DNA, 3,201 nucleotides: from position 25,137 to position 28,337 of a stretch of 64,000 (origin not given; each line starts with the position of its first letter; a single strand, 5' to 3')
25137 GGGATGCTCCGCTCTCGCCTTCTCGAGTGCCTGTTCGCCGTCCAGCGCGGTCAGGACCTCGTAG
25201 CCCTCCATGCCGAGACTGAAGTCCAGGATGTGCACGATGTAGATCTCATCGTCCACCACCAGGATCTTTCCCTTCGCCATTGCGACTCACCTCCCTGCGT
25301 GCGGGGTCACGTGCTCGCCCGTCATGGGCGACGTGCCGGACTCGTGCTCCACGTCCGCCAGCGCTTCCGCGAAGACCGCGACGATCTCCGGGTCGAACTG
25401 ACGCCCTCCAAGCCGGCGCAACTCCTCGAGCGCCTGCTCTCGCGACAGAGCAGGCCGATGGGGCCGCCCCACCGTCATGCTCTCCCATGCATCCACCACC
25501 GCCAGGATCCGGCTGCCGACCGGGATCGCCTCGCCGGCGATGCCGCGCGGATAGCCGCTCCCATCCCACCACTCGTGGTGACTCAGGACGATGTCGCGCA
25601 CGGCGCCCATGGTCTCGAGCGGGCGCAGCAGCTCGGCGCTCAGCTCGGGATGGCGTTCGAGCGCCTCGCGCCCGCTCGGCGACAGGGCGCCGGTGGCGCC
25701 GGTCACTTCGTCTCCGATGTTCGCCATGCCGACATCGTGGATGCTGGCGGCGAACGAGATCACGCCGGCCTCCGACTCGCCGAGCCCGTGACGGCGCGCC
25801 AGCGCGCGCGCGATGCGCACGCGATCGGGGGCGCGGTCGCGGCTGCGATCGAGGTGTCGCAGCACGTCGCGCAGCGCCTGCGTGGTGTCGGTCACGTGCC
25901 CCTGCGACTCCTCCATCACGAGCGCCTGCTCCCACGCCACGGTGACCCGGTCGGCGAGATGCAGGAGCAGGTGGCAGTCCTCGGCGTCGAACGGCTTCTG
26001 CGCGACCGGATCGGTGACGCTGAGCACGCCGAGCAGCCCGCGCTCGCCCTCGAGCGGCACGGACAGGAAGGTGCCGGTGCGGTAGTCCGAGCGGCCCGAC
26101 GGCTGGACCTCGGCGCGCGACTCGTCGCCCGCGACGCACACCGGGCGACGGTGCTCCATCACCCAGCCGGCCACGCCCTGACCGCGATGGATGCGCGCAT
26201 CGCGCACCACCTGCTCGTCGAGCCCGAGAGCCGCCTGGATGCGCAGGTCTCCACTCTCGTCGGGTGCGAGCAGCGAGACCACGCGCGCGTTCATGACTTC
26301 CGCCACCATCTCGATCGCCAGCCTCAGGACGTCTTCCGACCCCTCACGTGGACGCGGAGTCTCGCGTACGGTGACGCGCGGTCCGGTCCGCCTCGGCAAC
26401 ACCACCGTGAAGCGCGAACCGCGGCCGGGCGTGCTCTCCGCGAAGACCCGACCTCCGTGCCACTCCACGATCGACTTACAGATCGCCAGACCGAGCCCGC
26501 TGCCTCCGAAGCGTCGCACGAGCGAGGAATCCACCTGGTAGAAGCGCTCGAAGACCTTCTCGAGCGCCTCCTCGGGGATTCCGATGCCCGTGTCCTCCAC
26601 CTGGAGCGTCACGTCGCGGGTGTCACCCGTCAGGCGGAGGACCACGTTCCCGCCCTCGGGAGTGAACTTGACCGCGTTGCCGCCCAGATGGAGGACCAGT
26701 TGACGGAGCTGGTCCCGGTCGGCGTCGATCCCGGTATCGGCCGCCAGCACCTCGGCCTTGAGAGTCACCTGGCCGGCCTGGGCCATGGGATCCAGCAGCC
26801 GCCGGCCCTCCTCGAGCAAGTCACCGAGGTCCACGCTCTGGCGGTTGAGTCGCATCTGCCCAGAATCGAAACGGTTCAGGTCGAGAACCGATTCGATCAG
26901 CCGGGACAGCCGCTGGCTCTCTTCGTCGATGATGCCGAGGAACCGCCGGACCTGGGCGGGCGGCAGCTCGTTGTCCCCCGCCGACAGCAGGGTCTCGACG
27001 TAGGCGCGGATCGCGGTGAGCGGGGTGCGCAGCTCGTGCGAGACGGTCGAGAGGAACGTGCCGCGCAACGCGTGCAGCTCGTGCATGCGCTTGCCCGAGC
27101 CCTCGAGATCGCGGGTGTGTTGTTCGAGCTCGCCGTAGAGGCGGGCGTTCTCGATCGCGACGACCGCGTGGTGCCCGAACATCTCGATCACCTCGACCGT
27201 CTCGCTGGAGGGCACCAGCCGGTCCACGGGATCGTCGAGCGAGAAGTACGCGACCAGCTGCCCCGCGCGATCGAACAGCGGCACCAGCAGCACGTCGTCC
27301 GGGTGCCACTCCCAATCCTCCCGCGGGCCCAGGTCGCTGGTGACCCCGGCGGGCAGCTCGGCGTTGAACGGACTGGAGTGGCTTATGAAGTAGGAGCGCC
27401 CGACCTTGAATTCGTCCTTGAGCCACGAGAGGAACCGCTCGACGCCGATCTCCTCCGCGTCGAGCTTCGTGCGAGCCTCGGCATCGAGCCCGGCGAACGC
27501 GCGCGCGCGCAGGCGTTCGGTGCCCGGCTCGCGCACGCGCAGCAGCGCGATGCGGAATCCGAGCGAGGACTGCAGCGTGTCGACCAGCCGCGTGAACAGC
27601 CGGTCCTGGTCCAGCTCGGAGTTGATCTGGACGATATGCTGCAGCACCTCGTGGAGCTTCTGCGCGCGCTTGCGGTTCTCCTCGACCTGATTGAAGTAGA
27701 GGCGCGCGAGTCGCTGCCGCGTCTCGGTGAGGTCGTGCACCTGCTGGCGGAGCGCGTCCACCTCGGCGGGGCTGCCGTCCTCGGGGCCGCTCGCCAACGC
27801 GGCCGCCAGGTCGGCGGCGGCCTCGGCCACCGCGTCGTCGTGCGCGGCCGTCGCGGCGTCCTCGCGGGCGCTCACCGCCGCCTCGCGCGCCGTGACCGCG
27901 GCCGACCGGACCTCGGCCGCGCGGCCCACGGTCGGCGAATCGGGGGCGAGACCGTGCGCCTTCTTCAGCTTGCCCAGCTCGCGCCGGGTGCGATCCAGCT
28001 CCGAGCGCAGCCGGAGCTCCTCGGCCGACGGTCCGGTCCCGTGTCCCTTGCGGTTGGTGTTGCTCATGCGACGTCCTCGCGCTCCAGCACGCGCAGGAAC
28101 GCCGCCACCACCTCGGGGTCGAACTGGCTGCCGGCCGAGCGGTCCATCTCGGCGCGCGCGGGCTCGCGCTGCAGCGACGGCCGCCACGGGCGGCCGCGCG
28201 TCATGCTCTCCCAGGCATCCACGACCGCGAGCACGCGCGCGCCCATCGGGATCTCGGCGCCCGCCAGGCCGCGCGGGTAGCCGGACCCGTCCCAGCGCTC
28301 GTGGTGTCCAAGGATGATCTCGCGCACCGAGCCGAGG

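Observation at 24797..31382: Four-gene c-di-GMP/two-component operon with two tandem paralogous GAF-HK-GAF-HD-GYP hybrid sensors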

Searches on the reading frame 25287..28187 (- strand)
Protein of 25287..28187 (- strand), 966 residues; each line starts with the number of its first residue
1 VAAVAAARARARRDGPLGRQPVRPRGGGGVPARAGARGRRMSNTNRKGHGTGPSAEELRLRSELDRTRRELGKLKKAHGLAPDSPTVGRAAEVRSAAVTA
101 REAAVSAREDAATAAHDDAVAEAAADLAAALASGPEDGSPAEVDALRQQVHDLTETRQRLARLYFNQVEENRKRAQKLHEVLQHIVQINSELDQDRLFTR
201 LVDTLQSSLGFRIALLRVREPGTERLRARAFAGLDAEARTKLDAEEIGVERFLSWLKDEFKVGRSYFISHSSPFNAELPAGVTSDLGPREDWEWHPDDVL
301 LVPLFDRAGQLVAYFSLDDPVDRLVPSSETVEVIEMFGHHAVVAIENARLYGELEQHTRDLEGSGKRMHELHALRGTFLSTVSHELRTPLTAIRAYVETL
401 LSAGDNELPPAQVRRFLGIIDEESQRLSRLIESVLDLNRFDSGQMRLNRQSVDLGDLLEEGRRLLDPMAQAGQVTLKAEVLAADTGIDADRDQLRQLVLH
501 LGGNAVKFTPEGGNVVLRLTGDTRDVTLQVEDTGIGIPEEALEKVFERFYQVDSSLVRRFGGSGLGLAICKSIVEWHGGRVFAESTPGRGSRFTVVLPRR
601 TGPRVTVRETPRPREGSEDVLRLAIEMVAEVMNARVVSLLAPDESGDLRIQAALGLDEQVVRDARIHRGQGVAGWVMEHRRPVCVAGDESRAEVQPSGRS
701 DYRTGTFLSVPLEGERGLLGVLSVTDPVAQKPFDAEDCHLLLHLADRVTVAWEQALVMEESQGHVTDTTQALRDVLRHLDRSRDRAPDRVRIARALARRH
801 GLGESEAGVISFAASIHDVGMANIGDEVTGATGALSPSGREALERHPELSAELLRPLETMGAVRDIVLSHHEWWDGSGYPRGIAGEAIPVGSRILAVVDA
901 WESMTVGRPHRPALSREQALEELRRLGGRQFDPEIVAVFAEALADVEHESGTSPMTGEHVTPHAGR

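Call 3: search_protein_families(library=pfam, proteins=[window:25287-28187:-], max_evalue=0.01)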
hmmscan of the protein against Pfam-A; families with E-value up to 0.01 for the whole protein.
window:25287-28187:- (966 aa): 8 families
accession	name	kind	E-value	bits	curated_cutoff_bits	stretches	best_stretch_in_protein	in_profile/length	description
PF13487.12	HD_5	-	3.4e-35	121.7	27.2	1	785-935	20-170/170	HD domain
PF02518.31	HATPase_c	-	5.3e-31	107.8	26.4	1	490-600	2-110/111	Histidine kinase-, DNA gyrase B-, and HSP90-like ATPase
PF01590.32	GAF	-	1.1e-20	75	22.4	2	618-751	3-132/133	GAF domain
PF00512.31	HisKA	-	6.5e-20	71.4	26.9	1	375-443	2-66/66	His Kinase A (phospho-acceptor) domain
PF13185.12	GAF_2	-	5.5e-14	53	28.6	1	618-752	5-135/136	GAF domain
PF01966.28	HD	-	6e-11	43.1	22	1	791-902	10-114/116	HD domain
PF13492.12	GAF_3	-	2.1e-09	38.3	27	1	618-748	3-123/129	GAF domain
PF13581.12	HATPase_c_2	-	0.0059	17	27.4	0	477-575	14-110/127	Histidine kinase-like ATPase domain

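Call 4: search_protein_families(library=ncbifam, proteins=[window:25287-28187:-], max_evalue=0.01)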
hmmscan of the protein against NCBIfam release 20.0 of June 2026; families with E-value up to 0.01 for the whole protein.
window:25287-28187:- (966 aa): 83 families (the best 25 are shown)
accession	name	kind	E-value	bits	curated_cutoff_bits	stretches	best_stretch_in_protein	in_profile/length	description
NF046044.1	PnpS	equivalog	4.4e-69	233.4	400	1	368-598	163-390/390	two-component system histidine kinase PnpS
NF033092.0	HK_WalK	equivalog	3.8e-63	214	725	1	374-598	371-593/594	cell wall metabolism sensor histidine kinase WalK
TIGR02966.1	phoR_proteo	equivalog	3.9e-60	203.6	334.2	1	367-596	106-332/333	phosphate regulon sensor histidine kinase PhoR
NF041735.1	hist_kin_RppB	equivalog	1.6e-52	178.8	400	1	378-598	219-438/438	two-component system sensor histidine kinase RppB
NF040691.1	MtrAB_MtrB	equivalog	6.6e-52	177.2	450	1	348-609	244-502/507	MtrAB system histidine kinase MtrB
NF047874.1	MASE3_PAS_HK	subfamily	2.1e-50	172.2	560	1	366-603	389-629/655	MASE3 domain-containing sensor histidine kinase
NF008302.0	PRK11091.1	equivalog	7.1e-47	160.1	838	1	375-602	283-508/779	aerobic respiration two-component sensor histidine kinase ArcB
TIGR01386.1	cztS_silS_copS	subfamily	1.1e-46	159.8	292.55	1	344-598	210-457/457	heavy metal sensor histidine kinase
TIGR02956.1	TMAO_torS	equivalog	1.3e-46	159.2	676.5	1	375-605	464-688/967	TMAO reductase system sensor histidine kinase/response regulator TorS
NF041880.1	EPS_EpsF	equivalog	2.2e-46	158.4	900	1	375-598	274-492/492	response regulator EpsF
NF038297.2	hybrid_HK_HrmK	equivalog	3e-44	151.7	725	1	335-608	195-466/607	hybrid histidine kinase/response regulator HrmK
NF041210.1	his_kin_PieS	equivalog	1e-43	150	850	1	350-599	225-470/474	two component system sensor histidine kinase PieS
NF047465.1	hybrid_HK_LvrA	exception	1.2e-42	146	1200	1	349-605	176-428/819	hybrid histidine kinase/response regulator LvrA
NF012163.2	BaeS_SmeS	equivalog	5.3e-42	144.3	500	1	351-598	216-457/457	sensor histidine kinase efflux regulator BaeS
NF008312.0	PRK11100.1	equivalog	9.7e-42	143.4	356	1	377-600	258-475/477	two-component system sensor histidine kinase CreC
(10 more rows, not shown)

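Call 33: find_homologous_proteins(query=window:25290-28067:-, max_evalue=1e-20)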
Query window:25290-28067:- (926 aa): 4618 proteins with E <= 1e-20 among 8000 candidates; the best 120 are listed.
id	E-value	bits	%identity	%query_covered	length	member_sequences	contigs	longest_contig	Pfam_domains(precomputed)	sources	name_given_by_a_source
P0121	0.0e+0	2037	100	100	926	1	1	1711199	PF13185.13,PF13487.13,PF01966.29,PF01590.33,PF02518.32,PF13492.13,PF00512.32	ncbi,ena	-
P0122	0.0e+0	1482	74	99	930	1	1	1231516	PF13185.13,PF13487.13,PF01590.33,PF02518.32,PF13492.13,PF00512.32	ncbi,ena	-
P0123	0.0e+0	1482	73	100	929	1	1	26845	PF13185.13,PF13487.13,PF01966.29,PF01590.33,PF02518.32,PF13492.13,PF00512.32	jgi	jgi:signal transduction histidine kinase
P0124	0.0e+0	1405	76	87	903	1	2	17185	PF13185.13,PF13487.13,PF01966.29,PF01590.33,PF02518.32,PF13492.13,PF00512.32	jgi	jgi:signal transduction histidine kinase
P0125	0.0e+0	1314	71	89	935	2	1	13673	PF13185.13,PF13487.13,PF01966.29,PF01590.33,PF02518.32,PF00512.32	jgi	jgi:signal transduction histidine kinase/HD-GYP domain-containing protein (c-di-GMP phosphodiesteras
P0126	0.0e+0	1290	66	99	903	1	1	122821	PF13185.13,PF13487.13,PF01966.29,PF01590.33,PF02518.32,PF13492.13,PF00512.32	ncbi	-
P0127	0.0e+0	1277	70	88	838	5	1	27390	PF13185.13,PF13487.13,PF01966.29,PF01590.33,PF02518.32,PF13492.13,PF00512.32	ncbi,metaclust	ncbi:MAG: hypothetical protein A2V63_02825, partial [Candidatus Eisenbacteria bacterium RBG_19FT_COM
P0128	0.0e+0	1265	64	98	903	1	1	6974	PF13185.13,PF13487.13,PF01966.29,PF01590.33,PF02518.32,PF13492.13,PF00512.32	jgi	-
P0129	0.0e+0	1265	64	99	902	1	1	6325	PF13185.13,PF13487.13,PF01966.29,PF01590.33,PF02518.32,PF13492.13,PF00512.32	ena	-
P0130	0.0e+0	1261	64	98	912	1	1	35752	PF13185.13,PF13487.13,PF01966.29,PF01590.33,PF02518.32,PF13492.13,PF00512.32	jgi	jgi:signal transduction histidine kinase/response regulator RpfG family c-di-GMP phosphodiesterase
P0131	0.0e+0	1253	68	88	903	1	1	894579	PF13185.13,PF13487.13,PF01966.29,PF01590.33,PF02518.32,PF13492.13,PF00512.32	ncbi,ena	-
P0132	0.0e+0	1250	63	98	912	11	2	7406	PF13185.13,PF13487.13,PF01966.29,PF01590.33,PF02518.32,PF13492.13,PF00512.32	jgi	jgi:signal transduction histidine kinase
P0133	0.0e+0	1247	64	97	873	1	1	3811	PF13185.13,PF13487.13,PF01966.29,PF01590.33,PF02518.32,PF13492.13,PF00512.32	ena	-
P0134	0.0e+0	1239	69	90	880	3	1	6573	PF13185.13,PF13487.13,PF01966.29,PF01590.33,PF02518.32,PF13492.13,PF00512.32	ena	-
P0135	0.0e+0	1238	64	99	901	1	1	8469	PF13185.13,PF13487.13,PF01966.29,PF01590.33,PF02518.32,PF13492.13,PF00512.32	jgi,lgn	-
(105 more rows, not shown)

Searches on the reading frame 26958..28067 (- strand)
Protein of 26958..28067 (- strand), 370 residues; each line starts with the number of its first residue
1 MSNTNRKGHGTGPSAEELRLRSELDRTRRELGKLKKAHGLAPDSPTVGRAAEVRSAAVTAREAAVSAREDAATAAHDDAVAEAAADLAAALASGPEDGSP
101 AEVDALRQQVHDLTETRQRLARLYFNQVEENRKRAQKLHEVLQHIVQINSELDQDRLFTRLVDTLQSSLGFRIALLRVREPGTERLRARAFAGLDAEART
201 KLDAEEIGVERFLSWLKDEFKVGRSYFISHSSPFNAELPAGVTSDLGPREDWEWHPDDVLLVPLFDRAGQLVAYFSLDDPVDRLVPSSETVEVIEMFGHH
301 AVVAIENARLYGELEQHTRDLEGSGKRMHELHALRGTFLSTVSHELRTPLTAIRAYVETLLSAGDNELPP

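Call 31: search_protein_families(library=pfam, proteins=[window:26958-28067:-], max_evalue=1)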
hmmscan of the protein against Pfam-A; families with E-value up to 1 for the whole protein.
window:26958-28067:- (370 aa): 5 families
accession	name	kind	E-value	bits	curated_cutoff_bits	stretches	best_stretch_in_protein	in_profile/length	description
PF00512.31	HisKA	-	1.4e-09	38.3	26.9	1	335-363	2-30/66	His Kinase A (phospho-acceptor) domain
PF16740.10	SKA2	-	0.029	14.6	30.1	1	101-147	52-97/110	Spindle and kinetochore-associated protein 2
PF17045.10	CEP63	-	0.045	14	33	1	101-141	56-96/263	Centrosomal protein of 63 kDa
PF15136.11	UPF0449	-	0.13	13.3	27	1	69-143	20-93/98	Uncharacterised protein family UPF0449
PF19802.4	DUF6285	-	0.71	11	28.1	1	57-112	26-82/91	Domain of unknown function (DUF6285)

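Call 66: search_protein_families(library=pfam, alignment_id=A3, max_evalue=0.1)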
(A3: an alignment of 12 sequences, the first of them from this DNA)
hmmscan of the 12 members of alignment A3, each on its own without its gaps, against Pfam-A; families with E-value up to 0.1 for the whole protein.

A. member 1, seq(317 aa): 3 families
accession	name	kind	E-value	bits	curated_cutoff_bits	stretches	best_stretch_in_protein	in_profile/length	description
PF15136.11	UPF0449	-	0.024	15.6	27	1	69-143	20-93/98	Uncharacterised protein family UPF0449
PF16740.10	SKA2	-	0.024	14.9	30.1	0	101-147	52-97/110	Spindle and kinetochore-associated protein 2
PF17045.10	CEP63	-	0.036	14.3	33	0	101-141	56-96/263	Centrosomal protein of 63 kDa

B. families by the number of members that match (of 12 scanned): 16 families
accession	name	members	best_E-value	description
PF01590.32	GAF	11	1.4e-08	GAF domain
PF13185.12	GAF_2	10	7.4e-08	GAF domain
PF11849.14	DUF3369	7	0.00093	Domain of unknown function (DUF3369)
PF13492.12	GAF_3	6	3.9e-05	GAF domain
PF16740.10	SKA2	2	0.024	Spindle and kinetochore-associated protein 2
PF02601.20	Exonuc_VII_L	1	0.014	Exonuclease VII, large subunit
PF14282.11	FlxA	1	0.015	FlxA-like protein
PF15136.11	UPF0449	1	0.024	Uncharacterised protein family UPF0449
PF05859.17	Mis12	1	0.031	Mis12 protein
PF17045.10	CEP63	1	0.036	Centrosomal protein of 63 kDa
PF01166.23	TSC22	1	0.046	TSC-22/dip/bun family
PF09278.17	MerR-DNA-bind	1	0.062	MerR, DNA binding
PF15898.10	PRKG1_interact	1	0.07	cGMP-dependent protein kinase interacting domain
PF08581.15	Tup_N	1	0.079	Tup N-terminal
PF25579.1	TPR_TRIP12_N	1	0.081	E3 ubiquitin-protein ligase TRIP12-like, TPR repeats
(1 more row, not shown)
